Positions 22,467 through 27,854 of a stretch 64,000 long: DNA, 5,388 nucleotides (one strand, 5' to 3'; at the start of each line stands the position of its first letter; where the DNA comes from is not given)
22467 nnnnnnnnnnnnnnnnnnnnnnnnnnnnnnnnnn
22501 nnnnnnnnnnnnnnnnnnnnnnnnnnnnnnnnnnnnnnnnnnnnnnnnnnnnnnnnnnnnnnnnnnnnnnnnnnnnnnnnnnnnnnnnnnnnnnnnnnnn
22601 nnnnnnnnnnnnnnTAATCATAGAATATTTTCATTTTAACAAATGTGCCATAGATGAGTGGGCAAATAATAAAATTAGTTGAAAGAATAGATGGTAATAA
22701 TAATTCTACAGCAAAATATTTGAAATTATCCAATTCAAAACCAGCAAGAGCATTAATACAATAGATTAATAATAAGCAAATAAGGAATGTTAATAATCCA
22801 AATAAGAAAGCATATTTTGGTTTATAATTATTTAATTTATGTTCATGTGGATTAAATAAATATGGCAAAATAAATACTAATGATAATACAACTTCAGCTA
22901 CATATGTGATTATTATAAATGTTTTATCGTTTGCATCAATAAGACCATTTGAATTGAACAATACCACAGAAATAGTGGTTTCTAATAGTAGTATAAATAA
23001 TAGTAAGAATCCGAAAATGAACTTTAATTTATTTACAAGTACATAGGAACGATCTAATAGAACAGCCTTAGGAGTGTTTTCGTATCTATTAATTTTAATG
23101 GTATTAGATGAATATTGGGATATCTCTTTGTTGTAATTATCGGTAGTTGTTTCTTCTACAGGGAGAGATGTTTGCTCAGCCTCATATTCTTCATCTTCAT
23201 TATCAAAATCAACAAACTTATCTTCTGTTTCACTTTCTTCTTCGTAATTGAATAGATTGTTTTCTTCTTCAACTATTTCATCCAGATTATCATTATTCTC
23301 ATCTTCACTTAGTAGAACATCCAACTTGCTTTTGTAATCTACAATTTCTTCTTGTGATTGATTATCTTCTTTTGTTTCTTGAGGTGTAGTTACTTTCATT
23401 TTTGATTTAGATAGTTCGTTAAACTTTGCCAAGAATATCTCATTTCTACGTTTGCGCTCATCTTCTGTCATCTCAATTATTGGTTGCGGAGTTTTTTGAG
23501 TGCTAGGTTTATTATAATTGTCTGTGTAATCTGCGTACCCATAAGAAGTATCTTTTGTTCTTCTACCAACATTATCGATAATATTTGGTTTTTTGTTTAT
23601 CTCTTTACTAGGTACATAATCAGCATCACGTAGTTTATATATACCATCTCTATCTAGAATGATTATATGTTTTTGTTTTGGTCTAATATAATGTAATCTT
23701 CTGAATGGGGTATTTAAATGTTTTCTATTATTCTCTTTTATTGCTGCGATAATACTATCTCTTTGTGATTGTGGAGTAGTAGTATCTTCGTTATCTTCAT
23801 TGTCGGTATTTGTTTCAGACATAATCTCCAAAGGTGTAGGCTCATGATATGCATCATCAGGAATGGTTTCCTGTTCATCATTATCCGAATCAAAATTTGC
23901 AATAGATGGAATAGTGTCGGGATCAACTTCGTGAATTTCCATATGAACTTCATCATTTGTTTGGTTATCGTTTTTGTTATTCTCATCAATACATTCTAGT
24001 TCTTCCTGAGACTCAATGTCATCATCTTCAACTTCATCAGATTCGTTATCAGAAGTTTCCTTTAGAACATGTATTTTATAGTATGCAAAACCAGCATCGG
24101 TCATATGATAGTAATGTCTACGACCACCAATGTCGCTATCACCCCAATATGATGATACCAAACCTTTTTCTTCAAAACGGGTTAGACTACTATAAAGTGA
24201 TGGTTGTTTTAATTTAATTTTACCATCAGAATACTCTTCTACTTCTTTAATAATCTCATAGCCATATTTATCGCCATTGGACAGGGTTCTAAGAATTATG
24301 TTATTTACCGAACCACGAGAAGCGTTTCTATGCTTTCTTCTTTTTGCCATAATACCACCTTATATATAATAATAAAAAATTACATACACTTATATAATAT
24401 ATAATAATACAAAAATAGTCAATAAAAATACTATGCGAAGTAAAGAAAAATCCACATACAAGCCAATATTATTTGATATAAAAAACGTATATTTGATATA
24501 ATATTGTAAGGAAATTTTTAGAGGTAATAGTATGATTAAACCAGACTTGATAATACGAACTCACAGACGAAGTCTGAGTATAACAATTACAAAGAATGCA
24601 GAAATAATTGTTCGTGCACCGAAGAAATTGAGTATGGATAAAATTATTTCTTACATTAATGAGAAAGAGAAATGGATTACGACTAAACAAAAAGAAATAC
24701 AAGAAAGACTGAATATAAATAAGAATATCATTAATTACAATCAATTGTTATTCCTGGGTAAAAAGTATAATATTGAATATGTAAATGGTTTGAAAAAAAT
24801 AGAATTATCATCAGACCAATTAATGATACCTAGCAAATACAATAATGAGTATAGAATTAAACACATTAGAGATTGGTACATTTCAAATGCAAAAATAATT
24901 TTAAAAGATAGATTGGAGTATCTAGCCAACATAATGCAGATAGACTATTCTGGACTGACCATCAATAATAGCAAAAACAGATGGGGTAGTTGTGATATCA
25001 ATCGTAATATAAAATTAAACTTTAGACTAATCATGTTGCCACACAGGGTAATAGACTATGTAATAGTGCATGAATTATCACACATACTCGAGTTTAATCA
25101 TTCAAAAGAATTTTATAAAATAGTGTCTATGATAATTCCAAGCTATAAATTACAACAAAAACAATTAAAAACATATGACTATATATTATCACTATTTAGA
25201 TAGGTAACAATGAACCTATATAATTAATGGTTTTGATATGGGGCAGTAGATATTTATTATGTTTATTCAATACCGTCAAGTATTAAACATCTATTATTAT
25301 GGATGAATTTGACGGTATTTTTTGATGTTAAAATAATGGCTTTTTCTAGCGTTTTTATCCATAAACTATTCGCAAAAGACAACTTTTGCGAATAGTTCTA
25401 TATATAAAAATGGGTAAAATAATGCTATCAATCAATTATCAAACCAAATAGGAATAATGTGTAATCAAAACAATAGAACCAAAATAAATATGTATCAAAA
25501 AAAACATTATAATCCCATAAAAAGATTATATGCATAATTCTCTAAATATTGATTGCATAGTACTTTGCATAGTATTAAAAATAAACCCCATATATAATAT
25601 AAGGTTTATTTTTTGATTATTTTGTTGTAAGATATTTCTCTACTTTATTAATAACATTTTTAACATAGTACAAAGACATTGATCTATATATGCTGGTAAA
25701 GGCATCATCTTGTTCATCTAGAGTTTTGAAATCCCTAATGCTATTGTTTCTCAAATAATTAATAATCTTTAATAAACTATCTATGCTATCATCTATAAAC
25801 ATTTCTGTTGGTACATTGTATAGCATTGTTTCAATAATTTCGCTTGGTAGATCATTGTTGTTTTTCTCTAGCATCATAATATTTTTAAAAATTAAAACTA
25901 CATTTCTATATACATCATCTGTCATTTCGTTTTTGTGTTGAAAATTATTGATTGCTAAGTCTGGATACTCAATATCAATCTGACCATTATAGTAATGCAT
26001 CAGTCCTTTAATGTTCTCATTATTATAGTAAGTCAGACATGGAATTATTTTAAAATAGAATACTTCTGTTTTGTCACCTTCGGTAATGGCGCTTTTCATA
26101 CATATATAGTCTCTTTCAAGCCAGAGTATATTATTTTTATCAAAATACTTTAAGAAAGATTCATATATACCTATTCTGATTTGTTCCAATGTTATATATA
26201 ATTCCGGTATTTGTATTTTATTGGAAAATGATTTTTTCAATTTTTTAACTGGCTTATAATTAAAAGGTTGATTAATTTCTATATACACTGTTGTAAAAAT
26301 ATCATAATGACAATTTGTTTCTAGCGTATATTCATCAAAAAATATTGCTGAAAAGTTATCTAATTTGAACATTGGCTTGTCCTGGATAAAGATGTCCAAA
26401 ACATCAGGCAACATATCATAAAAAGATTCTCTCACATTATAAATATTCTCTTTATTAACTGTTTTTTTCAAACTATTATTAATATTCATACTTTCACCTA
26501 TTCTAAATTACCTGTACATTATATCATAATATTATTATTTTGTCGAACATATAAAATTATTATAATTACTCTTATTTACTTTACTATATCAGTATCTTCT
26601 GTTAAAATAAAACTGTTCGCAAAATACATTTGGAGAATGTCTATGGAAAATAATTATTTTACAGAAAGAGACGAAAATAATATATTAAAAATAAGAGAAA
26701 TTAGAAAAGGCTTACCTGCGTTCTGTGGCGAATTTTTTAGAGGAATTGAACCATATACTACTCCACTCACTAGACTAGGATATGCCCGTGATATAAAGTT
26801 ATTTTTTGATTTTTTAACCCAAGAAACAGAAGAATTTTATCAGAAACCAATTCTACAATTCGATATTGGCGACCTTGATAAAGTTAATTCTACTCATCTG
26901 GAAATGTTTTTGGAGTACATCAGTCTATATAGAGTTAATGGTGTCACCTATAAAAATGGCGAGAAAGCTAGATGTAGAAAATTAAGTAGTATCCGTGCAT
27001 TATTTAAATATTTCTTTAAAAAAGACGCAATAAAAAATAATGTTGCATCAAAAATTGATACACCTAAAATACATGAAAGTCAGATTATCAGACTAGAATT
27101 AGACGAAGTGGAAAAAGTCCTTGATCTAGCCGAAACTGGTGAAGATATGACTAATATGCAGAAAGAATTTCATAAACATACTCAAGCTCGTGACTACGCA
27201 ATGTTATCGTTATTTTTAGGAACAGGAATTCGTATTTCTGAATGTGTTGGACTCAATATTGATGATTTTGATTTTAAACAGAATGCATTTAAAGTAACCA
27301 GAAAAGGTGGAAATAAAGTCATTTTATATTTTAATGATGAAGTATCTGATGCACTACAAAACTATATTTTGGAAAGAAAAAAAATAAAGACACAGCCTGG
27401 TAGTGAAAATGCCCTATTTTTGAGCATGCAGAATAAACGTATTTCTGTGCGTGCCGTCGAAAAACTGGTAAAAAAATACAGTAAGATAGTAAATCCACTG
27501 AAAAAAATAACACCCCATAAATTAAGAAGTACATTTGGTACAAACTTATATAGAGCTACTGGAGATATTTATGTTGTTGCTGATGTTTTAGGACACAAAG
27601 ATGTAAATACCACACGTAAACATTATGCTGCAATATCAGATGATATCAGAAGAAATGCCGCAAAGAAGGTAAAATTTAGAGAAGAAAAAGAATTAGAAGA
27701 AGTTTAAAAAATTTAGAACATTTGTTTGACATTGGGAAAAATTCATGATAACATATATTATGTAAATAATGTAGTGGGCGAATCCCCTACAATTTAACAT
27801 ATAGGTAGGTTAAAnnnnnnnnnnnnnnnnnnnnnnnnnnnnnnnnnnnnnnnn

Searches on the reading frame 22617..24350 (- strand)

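Call 11: search_protein_families(library=pfam, proteins=[window:22617-24350:-], max_evalue=0.001)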
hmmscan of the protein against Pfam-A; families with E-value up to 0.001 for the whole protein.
window:22617-24350:- (578 aa): 1 family
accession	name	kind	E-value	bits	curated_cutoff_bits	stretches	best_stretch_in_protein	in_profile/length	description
PF03551.20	PadR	-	6.2e-19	68.2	27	1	19-90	1-72/75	Transcriptional regulator PadR-like family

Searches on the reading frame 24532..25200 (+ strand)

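Call 11: search_protein_families(library=pfam, proteins=[window:24532-25200:+], max_evalue=0.001)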
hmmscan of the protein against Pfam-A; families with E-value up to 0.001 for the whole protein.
window:24532-25200:+ (223 aa): 1 family
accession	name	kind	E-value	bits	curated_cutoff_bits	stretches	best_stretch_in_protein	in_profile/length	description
PF01863.23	YgjP-like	-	1.6e-52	179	26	1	13-214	1-206/207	YgjP-like, metallopeptidase domain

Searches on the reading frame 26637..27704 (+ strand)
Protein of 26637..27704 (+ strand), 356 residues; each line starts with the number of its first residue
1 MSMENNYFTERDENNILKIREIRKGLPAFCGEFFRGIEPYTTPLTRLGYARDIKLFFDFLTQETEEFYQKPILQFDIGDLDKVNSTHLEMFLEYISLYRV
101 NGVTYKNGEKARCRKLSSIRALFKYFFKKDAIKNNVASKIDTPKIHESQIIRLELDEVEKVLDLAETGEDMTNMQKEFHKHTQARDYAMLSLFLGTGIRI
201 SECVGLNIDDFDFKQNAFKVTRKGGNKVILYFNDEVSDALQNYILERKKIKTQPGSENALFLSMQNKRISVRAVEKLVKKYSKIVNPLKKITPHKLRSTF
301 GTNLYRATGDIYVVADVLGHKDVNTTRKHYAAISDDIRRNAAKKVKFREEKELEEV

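Call 11: search_protein_families(library=pfam, proteins=[window:26637-27704:+], max_evalue=0.001)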
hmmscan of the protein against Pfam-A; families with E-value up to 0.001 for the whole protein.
window:26637-27704:+ (356 aa): 1 family
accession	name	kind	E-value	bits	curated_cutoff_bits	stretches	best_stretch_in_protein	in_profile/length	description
PF00589.27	Phage_integrase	-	2.7e-35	122.1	27.1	1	154-334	4-169/172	Phage integrase family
